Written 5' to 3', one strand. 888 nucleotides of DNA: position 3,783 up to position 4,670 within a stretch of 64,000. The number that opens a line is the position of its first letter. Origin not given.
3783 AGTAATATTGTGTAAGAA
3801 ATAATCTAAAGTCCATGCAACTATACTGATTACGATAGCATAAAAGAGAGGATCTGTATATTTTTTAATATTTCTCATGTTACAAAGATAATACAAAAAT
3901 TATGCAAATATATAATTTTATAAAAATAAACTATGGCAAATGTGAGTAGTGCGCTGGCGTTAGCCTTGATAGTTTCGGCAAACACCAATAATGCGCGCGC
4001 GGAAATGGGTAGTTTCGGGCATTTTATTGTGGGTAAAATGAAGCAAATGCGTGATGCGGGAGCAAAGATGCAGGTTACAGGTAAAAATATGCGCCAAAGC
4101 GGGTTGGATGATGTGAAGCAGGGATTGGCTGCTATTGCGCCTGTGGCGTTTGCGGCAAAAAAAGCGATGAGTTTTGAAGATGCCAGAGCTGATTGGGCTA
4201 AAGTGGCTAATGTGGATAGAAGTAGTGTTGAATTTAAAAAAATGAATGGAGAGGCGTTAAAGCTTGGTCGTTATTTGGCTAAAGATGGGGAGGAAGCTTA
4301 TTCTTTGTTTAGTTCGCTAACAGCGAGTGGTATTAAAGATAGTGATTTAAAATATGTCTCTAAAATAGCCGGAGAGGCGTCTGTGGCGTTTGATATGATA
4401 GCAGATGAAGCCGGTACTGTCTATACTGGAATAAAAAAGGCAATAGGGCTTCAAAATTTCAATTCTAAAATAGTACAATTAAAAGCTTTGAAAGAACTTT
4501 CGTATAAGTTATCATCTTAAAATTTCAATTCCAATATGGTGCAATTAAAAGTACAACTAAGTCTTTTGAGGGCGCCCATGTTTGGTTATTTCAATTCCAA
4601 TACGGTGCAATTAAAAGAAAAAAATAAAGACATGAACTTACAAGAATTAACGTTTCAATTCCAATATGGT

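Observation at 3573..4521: Phage tape-measure gene fragment sits where a spacer should be: fused to the old end of CRISPR array 1 and bracketed by a relic repeat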

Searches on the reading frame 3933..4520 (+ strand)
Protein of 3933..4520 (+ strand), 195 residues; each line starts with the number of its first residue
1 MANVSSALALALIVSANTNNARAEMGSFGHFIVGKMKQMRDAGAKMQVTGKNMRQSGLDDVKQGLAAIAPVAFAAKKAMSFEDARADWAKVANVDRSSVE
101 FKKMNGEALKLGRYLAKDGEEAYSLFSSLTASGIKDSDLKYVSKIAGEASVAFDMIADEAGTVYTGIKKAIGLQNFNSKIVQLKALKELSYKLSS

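Call 3: search_protein_families(library=pfam, proteins=[window:3933-4520:+], max_evalue=1)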
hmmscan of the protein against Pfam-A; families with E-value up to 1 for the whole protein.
window:3933-4520:+ (195 aa): 1 family
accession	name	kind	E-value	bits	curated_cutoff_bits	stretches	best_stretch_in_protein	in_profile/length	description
PF10145.14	PhageMin_Tail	-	0.00032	21.1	33.2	1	107-175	3-72/201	Phage-related minor tail protein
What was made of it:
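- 3914..4451 (+): Phage-derived DNA: 19 nt of upstream region plus codons 1-173 of a tail tape-measure gene, cut inside the PhageMin_Tail domain. Pfam profile positions 3-72 of 201 only (call 3).
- Checked: It also matches Pfam PhageMin_Tail, profile positions 3-72 of 201, at E 3e-4, which is below the gathering score (call 3).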

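Call 4: search_protein_families(library=phrogs, proteins=[window:3933-4520:+], max_evalue=1)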
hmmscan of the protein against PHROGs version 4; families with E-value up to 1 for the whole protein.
window:3933-4520:+ (195 aa): 6 families
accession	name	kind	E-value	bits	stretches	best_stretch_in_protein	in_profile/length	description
phrog_28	-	tail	9.2e-13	48.6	1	39-180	249-382/1228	tail length tape measure protein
phrog_14441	-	tail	1.5e-12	48.8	1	64-175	64-173/241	tail length tape measure protein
phrog_13339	-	tail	6.2e-06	24.6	1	14-179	38-192/2156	tail length tape measure protein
phrog_4704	-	tail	0.0015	18.2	1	19-136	166-275/625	tail length tape measure protein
phrog_35707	-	tail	0.064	12.9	1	52-175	59-182/755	tail length tape measure protein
phrog_32816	-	unknown function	0.11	13.5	0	2-44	40-82/84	-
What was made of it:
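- On Tail length tape-measure protein (PF10145 / phrog_28): phrog_28 E 9e-13 and phrog_14441 E 1.5e-12 (call 4).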

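Call 6: search_dna_similar(query=window:3933-4520:+, collection=phages, mode=protein, max_evalue=0.001, max_rows=25)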
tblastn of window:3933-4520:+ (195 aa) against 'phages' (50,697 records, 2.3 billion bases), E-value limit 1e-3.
Records with a match: 1; places in all: 1; records where one place covers at least 80% of the query: 0.
Best place of each record, by identity: <60% 1.
By first word of the organism name: Pasteurella 1.
By host as written in the record: Pasteurella multocida 1.
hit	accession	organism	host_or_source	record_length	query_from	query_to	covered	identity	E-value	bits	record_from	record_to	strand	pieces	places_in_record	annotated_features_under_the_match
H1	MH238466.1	Pasteurella phage AFS-2018a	Pasteurella multocida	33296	43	172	67%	32.3%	8e-6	51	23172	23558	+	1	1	tail tape measure protein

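Call 7: find_homologous_proteins(query=window:3933-4520:+)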
Query window:3933-4520:+ (195 aa): 2 proteins with E <= 0.001 among 387 candidates.
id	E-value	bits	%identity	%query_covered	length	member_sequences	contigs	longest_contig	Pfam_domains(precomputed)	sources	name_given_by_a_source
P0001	2.6e-114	397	100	100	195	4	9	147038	-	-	-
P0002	6.1e-71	256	98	66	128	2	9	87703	-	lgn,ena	-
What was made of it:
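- No homologue of such a short form exists outside this species (call 7).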

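Call 9: find_encoding_contigs(protein=P0001, flank=10000, max_places=10)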
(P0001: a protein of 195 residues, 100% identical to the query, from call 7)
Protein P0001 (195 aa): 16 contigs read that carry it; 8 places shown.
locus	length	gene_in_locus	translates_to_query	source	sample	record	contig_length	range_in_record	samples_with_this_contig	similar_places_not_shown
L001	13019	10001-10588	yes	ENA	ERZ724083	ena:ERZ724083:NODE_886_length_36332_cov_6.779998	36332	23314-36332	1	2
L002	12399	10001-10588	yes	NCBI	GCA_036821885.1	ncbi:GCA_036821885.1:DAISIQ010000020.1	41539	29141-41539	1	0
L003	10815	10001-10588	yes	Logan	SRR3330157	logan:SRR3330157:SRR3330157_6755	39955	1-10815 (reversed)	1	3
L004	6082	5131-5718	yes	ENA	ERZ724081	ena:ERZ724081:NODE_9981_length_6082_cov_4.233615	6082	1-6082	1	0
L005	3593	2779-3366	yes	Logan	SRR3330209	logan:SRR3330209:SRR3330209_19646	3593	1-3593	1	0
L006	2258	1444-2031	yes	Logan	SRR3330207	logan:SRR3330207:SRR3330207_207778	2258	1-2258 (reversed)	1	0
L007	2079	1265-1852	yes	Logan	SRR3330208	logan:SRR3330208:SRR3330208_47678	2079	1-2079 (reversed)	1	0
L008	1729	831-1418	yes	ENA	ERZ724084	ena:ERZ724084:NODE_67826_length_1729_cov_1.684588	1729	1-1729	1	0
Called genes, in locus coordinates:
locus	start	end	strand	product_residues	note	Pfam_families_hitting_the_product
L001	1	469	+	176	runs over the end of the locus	PF02572:CobA_CobO_BtuR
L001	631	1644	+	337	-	PF01032:FecCD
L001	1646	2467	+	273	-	PF02463:SMC_N, PF00005:ABC_tran, PF13304:AAA_21 (faint)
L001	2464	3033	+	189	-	PF00300:His_Phos_1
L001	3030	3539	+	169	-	PF02283:CobU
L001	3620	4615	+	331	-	PF02277:DBI_PRT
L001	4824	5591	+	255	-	PF02654:CobS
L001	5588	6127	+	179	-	PF00300:His_Phos_1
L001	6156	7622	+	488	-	PF01656:CbiA, PF13500:AAA_26, PF07685:GATase_3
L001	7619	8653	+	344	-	PF00155:Aminotran_1_2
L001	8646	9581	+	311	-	PF03186:CobD_Cbib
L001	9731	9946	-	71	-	-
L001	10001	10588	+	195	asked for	-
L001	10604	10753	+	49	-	-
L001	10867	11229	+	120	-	-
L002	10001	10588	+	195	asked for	-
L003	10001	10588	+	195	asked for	-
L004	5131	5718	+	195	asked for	-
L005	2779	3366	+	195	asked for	-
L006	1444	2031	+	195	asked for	-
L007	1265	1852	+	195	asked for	-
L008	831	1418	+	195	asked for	-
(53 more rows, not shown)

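Call 13: find_encoding_contigs(protein=P0002, flank=10000, max_places=10)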
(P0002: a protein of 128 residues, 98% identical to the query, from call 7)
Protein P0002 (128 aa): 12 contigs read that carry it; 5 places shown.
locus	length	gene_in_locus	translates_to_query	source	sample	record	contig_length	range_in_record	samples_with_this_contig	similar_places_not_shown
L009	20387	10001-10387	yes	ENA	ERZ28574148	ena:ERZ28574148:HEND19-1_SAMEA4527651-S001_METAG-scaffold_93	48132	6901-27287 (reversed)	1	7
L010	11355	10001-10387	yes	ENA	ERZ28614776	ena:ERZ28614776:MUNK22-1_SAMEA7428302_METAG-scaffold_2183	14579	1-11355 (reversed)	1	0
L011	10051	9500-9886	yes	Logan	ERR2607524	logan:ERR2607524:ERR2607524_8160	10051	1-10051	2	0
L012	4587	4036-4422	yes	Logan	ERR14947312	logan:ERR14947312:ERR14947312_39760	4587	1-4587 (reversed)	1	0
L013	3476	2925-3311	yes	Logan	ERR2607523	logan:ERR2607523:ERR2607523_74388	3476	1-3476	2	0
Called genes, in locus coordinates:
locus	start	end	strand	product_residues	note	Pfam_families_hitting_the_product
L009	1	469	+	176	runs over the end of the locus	PF02572:CobA_CobO_BtuR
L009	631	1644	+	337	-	PF01032:FecCD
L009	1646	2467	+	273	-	PF02463:SMC_N, PF00005:ABC_tran, PF13304:AAA_21 (faint)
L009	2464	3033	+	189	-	PF00300:His_Phos_1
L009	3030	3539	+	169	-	PF02283:CobU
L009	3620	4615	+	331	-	PF02277:DBI_PRT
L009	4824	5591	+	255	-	PF02654:CobS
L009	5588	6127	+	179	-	PF00300:His_Phos_1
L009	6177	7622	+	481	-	PF01656:CbiA, PF13500:AAA_26, PF07685:GATase_3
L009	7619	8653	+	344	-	PF00155:Aminotran_1_2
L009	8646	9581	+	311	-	PF03186:CobD_Cbib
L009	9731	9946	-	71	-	-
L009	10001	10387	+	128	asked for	-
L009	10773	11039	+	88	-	-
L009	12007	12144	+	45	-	-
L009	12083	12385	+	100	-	-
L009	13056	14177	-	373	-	PF13776:DUF4172, PF02661:Fic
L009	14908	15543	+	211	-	PF01025:GrpE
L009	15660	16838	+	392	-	PF00226:DnaJ, PF01556:DnaJ_C, PF00684:DnaJ_CXXCXGXG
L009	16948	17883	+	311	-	PF00005:ABC_tran, PF13304:AAA_21, PF13732:DrrA1-3_C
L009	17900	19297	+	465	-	PF12679:ABC2_membrane_2 (weak), PF12698:ABC2_membrane_3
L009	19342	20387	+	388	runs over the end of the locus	PF00072:Response_reg, PF01078:Mg_chelatase (faint), PF00158:Sigma54_activat, PF14532:Sigma54_activ_2, PF00004:AAA (weak), PF07728:AAA_5 (weak), PF25601:AAA_lid_14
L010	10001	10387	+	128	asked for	-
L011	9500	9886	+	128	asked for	-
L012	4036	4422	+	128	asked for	-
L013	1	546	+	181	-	?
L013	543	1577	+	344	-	PF00155:Aminotran_1_2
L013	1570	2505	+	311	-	PF03186:CobD_Cbib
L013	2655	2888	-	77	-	-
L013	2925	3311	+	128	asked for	-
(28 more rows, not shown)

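Call 15: search_protein_representatives(protein=window:3933-4454:+)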
Query: 174 residues. Proteins with E-value up to 0.001 (for the whole library): 216; up to 1e-10: 50; up to 1e-30: 2. The best 150 are listed.
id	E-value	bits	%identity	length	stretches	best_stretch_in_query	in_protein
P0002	1.0e-71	256.3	99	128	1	1-127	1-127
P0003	6.4e-36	140.1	46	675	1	5-173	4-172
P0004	3.7e-23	98.7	48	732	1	50-173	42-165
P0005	1.1e-20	90.7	48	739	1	57-173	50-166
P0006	1.4e-20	90.4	42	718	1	37-173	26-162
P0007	1.6e-18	83.7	45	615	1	57-173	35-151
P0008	6.2e-18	81.8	34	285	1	2-173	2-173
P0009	1.6e-17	80.4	100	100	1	129-174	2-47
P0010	3.7e-17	79.2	40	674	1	5-173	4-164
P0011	1.4e-16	77.4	46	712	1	62-173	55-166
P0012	8.4e-16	74.9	37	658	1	6-172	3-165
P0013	3.2e-15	73.0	38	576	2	29-172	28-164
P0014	5.9e-15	72.1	41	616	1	64-172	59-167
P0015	6.1e-15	72.1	37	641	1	4-173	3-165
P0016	6.4e-15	72.0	43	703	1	62-172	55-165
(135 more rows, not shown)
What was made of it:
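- Checked: Almost all are 600-740 aa proteins matched over their own residues 1-172 (call 15).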

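Call 16: search_protein_families(library=phrogs, proteins=[P0003, P0004, P0006, P0010, P0008], max_evalue=0.001)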
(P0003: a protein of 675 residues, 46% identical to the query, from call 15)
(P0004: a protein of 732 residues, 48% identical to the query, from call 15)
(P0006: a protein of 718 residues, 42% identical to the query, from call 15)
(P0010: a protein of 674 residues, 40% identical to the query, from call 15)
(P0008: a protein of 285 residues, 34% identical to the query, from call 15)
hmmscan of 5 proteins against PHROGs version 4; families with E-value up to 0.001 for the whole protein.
P0003 (675 aa): 25 families
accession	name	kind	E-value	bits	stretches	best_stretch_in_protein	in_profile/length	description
phrog_28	-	tail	2.2e-84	285.9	2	13-527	232-699/1228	tail length tape measure protein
phrog_1272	-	tail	1.4e-43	149.9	2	18-536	202-707/1606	tail length tape measure protein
phrog_5690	-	unknown function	8.5e-29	101.8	1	161-587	262-681/907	-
phrog_4200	-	tail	3.2e-26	93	2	465-593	193-319/732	tail length tape measure protein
phrog_17727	-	tail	4.3e-25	89.6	3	289-401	84-196/443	tail length tape measure protein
phrog_991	-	tail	1.3e-24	86.9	2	18-534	237-699/1966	tail length tape measure protein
phrog_14441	-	tail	1.8e-23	84.6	1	14-242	18-240/241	tail length tape measure protein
phrog_58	-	tail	1.4e-22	81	1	22-625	264-813/1544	tail length tape measure protein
phrog_167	-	tail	2.5e-16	59.6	2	17-496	220-715/1555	tail length tape measure protein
phrog_1533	-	tail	1.7e-15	56.7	1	19-508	192-675/1688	tail length tape measure protein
phrog_35707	-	tail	2.1e-14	54.1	1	49-377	57-402/755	tail length tape measure protein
phrog_794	-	tail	5.5e-14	52.8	2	300-668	445-752/763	tail length tape measure protein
phrog_32669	-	unknown function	6.1e-14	51.9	1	462-574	696-819/1054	-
phrog_8462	-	tail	6.7e-14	52.5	2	357-533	232-356/672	tail length tape measure protein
phrog_34082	-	tail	7.7e-13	49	1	461-595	322-466/579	tail length tape measure protein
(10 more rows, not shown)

P0004 (732 aa): 25 families
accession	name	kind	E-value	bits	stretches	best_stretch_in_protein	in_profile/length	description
phrog_28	-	tail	8.6e-94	317.1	2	8-502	114-706/1228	tail length tape measure protein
phrog_1272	-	tail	5.7e-43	148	1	23-562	211-793/1606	tail length tape measure protein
phrog_991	-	tail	8.2e-37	127.4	1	10-634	215-803/1966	tail length tape measure protein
phrog_58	-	tail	2e-34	120.2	1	16-717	184-1041/1544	tail length tape measure protein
phrog_5690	-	unknown function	1.3e-29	104.5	3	411-521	549-656/907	-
phrog_4200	-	tail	1.8e-27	97.1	2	330-476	119-251/732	tail length tape measure protein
phrog_14441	-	tail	5.3e-25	89.6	1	6-235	7-240/241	tail length tape measure protein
phrog_1533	-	tail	3.9e-21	75.4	1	23-455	197-663/1688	tail length tape measure protein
phrog_167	-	tail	1.5e-17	63.7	1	24-698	238-815/1555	tail length tape measure protein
phrog_17727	-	tail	2.8e-17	63.9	1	222-397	27-199/443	tail length tape measure protein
phrog_794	-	tail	3.7e-16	60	1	288-726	440-747/763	tail length tape measure protein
phrog_35707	-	tail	6.6e-16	59.1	1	48-237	63-251/755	tail length tape measure protein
phrog_1293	-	tail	6.2e-15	55.1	1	15-421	126-556/1424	tail length tape measure protein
phrog_32669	-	unknown function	8.9e-12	44.7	1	405-637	683-902/1054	-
phrog_1535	-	tail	7.7e-09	35.2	1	353-678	770-1056/1152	tail length tape measure protein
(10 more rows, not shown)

P0006 (718 aa): 25 families
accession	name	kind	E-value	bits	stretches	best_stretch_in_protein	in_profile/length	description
phrog_28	-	tail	2e-80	272.8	2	10-515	236-699/1228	tail length tape measure protein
phrog_1272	-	tail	1.4e-37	130.1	2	9-520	197-703/1606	tail length tape measure protein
phrog_991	-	tail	5.3e-30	104.8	1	11-605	223-796/1966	tail length tape measure protein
phrog_14441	-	tail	2e-22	81.1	1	21-232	36-240/241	tail length tape measure protein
phrog_58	-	tail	1.7e-21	77.4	1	12-709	278-1054/1544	tail length tape measure protein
phrog_4200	-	tail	6.6e-21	75.5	2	451-548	191-285/732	tail length tape measure protein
phrog_167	-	tail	5.3e-20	71.8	2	19-533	242-706/1555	tail length tape measure protein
phrog_17727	-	tail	2e-19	70.9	2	280-408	85-213/443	tail length tape measure protein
phrog_1533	-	tail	8e-18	64.4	1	18-482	193-658/1688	tail length tape measure protein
phrog_5690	-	unknown function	2e-16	60.8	1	16-557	142-659/907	-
phrog_1293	-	tail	1.5e-14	53.8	1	9-496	120-627/1424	tail length tape measure protein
phrog_32452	-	unknown function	1.1e-12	47.9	1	430-633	379-576/724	-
phrog_35707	-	tail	7.1e-11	42.5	1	22-368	38-403/755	tail length tape measure protein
phrog_13339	-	tail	1.2e-10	40.3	2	8-242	29-260/2156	tail length tape measure protein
phrog_30543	-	tail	1.5e-10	40.6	1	24-355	25-381/1167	tail length tape measure protein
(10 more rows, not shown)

P0010 (674 aa): 34 families (the best 25 are shown)
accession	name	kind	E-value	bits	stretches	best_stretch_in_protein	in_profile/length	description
phrog_28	-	tail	6e-74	251.3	2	18-465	238-706/1228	tail length tape measure protein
phrog_8462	-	tail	8.8e-27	95.1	1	280-663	180-579/672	tail length tape measure protein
phrog_58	-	tail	4.6e-26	92.5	1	15-640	258-1035/1544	tail length tape measure protein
phrog_14441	-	tail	4.7e-24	86.5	1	33-234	48-240/241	tail length tape measure protein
phrog_1272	-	tail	6.5e-24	84.8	2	506-609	1419-1527/1606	tail length tape measure protein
phrog_305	-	tail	9.8e-23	81.7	1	212-665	307-792/1001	tail length tape measure protein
phrog_17727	-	tail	7.9e-22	78.8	1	280-469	85-266/443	tail length tape measure protein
phrog_13339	-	tail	5e-21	74.7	2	15-243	37-259/2156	tail length tape measure protein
phrog_4200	-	tail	1.1e-20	74.7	2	301-504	97-284/732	tail length tape measure protein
phrog_991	-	tail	7.9e-20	71.1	1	20-568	249-803/1966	tail length tape measure protein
phrog_5493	-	tail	1.4e-19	71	1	504-611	921-1030/1102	tail length tape measure protein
phrog_5690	-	unknown function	4e-18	66.4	1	354-607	523-775/907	-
phrog_167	-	tail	1.3e-17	63.9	2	21-433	239-617/1555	tail length tape measure protein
phrog_3336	-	tail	2.5e-17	63.8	1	33-593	53-552/1051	tail length tape measure protein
phrog_34082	-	tail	6e-16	59.3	1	352-547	286-474/579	tail length tape measure protein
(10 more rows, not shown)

P0008 (285 aa): 4 families
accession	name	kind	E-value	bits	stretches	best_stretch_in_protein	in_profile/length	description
phrog_28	-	tail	2.5e-21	77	1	47-276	253-488/1228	tail length tape measure protein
phrog_14441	-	tail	1.4e-20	75.1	1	16-243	26-240/241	tail length tape measure protein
phrog_1272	-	tail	1.1e-05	24.4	1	17-278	190-447/1606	tail length tape measure protein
phrog_13339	-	tail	3.5e-05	22.1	1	12-250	11-257/2156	tail length tape measure protein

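Call 17: search_protein_families(library=pfam, proteins=[P0003, P0004, P0006, P0010, P0008], max_evalue=0.01)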
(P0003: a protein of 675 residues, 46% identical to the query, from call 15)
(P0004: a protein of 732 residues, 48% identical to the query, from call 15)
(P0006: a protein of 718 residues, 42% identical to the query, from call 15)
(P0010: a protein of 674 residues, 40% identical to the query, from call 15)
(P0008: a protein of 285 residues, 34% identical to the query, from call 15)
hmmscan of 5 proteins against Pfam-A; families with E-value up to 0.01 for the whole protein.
P0003 (675 aa): 1 family
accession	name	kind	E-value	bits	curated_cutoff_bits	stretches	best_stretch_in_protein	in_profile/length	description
PF10145.14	PhageMin_Tail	-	8.4e-18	65.4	33.2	1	104-269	1-162/201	Phage-related minor tail protein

P0004 (732 aa): 2 families
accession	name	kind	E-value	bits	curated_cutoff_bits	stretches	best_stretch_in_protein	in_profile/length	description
PF10145.14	PhageMin_Tail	-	6.6e-15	56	33.2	1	99-269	3-181/201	Phage-related minor tail protein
PF05064.18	Nsp1_C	-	0.0081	16.4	24.1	0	85-124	28-67/114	Nsp1-like C-terminal region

P0006 (718 aa): 1 family
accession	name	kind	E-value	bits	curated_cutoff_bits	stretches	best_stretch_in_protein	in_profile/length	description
PF10145.14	PhageMin_Tail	-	9.4e-15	55.4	33.2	1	95-263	2-165/201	Phage-related minor tail protein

P0010 (674 aa): 1 family
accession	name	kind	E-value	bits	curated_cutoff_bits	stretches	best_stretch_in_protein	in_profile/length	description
PF10145.14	PhageMin_Tail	-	9.7e-20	71.7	33.2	1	98-254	3-160/201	Phage-related minor tail protein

P0008 (285 aa): 1 family
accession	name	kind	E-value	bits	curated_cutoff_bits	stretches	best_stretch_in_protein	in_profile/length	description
PF10145.14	PhageMin_Tail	-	6.3e-15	56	33.2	1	106-249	2-145/201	Phage-related minor tail protein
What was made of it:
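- On Tail length tape-measure protein (PF10145 / phrog_28): 216 HMMER hits, of which the top ones tested are bona fide TMPs (calls 15-17).
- Checked: The top hits are clear tape-measure proteins: phrog_28 E 1e-74 to 1e-94, and PF10145 above cut-off (calls 16, 17).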

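Call 20: find_related_loci(query=window:3933-4454:+, collection=viral_contigs, flank=10000)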
Query window:3933-4454:+ (174 aa) in viral_contigs; peptide patterns used: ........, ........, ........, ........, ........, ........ (x = any residue, [..] = any of these).
11 stretches matched a pattern, but none encodes a relative of the query by tblastn (E <= 1e-3).

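Call 22: find_related_loci(query=A1, collection=viral_contigs, flank=10000)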
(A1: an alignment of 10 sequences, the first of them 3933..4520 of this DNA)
Query A1 (195 aa) in viral_contigs; peptide patterns used: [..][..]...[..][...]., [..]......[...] (x = any residue, [..] = any of these).
135 stretches matched a pattern; 11 encode a relative of the query (tblastn E <= 1e-3); 11 distinct loci.
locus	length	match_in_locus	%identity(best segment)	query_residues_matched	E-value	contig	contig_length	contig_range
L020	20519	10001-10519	50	1-173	2e-50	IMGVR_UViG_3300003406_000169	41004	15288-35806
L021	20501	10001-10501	32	7-186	3e-20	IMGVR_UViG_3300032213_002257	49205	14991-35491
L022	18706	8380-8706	45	64-172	4e-20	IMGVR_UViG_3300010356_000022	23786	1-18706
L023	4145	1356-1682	41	64-172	4e-20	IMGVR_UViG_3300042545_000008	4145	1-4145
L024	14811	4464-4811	40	53-172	3e-19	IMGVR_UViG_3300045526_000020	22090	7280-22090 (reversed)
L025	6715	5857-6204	40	53-172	3e-19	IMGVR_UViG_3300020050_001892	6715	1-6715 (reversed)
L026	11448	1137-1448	41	70-173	5e-19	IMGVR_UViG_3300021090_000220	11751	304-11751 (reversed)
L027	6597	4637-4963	41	64-172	7e-19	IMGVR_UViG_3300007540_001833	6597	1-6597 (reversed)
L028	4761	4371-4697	41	64-172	2e-17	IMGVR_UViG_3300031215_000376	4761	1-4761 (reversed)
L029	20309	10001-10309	40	70-172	2e-16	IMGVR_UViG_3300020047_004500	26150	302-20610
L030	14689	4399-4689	41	76-172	7e-16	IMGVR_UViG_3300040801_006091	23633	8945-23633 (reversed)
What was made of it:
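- Tried and rejected: The word-based search found only the stub itself (call 7), IMG/VR gave at best 50% identity (calls 20, 22), and GenBank phages gave 32% (call 6).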

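Call 83: search_protein_families(library=phrogs, proteins=[L020:7164-8573:+, L020:8631-9155:+, L020:9265-9627:+, L020:10001-12145:+, L020:12918-13787:+, L020:9748-10053:-], max_evalue=0.001)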
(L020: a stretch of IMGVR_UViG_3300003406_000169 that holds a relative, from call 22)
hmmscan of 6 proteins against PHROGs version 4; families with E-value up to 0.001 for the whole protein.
L020:7164-8573:+ (469 aa): 8 families
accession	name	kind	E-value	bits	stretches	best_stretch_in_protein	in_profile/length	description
phrog_23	-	tail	8.1e-119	398.6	1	1-460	21-462/496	tail sheath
phrog_20240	-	unknown function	1.1e-69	235.8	1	2-264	4-268/272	-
phrog_13288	-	unknown function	1.1e-62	212.3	1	269-465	4-200/208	-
phrog_11242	-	unknown function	8.3e-24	85.1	1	2-103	4-109/128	-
phrog_17610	-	tail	3.9e-16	59.1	1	223-458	875-1104/1135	tail sheath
phrog_16736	-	unknown function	1.2e-13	51.9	1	373-458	1-86/101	-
phrog_12477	-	unknown function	7.5e-05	23.8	1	3-33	5-35/88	-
phrog_10581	-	tail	0.00013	21.4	1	332-448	783-897/915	tail sheath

L020:8631-9155:+ (174 aa): 3 families
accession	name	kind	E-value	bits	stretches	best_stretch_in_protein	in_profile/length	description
phrog_55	-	connector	4.2e-54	183.9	1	6-174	3-173/173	head closure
phrog_13676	-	connector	6.8e-11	43.3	1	103-174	36-107/107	head closure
phrog_15831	-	connector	1.3e-09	39.2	1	14-93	11-92/112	head closure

L020:9265-9627:+ (120 aa): 0 families

L020:10001-12145:+ (714 aa): 21 families
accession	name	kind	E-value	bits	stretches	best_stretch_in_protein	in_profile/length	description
phrog_28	-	tail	5.1e-88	297.9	2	14-531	232-705/1228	tail length tape measure protein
phrog_1272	-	tail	1.4e-37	130.1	1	35-631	218-830/1606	tail length tape measure protein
phrog_991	-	tail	3e-33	115.6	1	17-626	228-803/1966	tail length tape measure protein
phrog_5690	-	unknown function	2.7e-28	100.1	1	292-571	381-661/907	-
phrog_58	-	tail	2.2e-24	87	1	34-636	289-832/1544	tail length tape measure protein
phrog_4200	-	tail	1.9e-23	83.9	2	469-564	202-288/732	tail length tape measure protein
phrog_17727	-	tail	5.3e-21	76.1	2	268-403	61-197/443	tail length tape measure protein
phrog_14441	-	tail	1.8e-18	68.2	1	63-243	63-240/241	tail length tape measure protein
phrog_34082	-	tail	2.4e-15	57.3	1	468-579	328-451/579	tail length tape measure protein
phrog_167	-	tail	2.9e-15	56.1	1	15-701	217-889/1555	tail length tape measure protein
phrog_1533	-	tail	1.1e-14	53.9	1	23-508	196-671/1688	tail length tape measure protein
phrog_971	-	lysis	2.5e-14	53.9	1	17-612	81-643/1338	endolysin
phrog_32669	-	unknown function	1.1e-13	51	1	464-594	697-838/1054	-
phrog_8462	-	tail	1.8e-13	51.1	2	355-535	229-357/672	tail length tape measure protein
phrog_35707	-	tail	9.1e-11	42.1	1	57-249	64-255/755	tail length tape measure protein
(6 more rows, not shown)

L020:12918-13787:+ (289 aa): 4 families
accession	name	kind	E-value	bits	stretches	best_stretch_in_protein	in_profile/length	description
phrog_788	-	tail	3.3e-43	149.5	1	3-266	1-230/297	tail protein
phrog_76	-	tail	6.5e-23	82.8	1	27-230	53-255/272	tail protein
phrog_32879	-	unknown function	1.6e-12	48.2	1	16-125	183-291/292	-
phrog_4094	-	unknown function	2.1e-05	25.1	0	4-112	160-261/281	-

L020:9748-10053:- (101 aa): 0 families
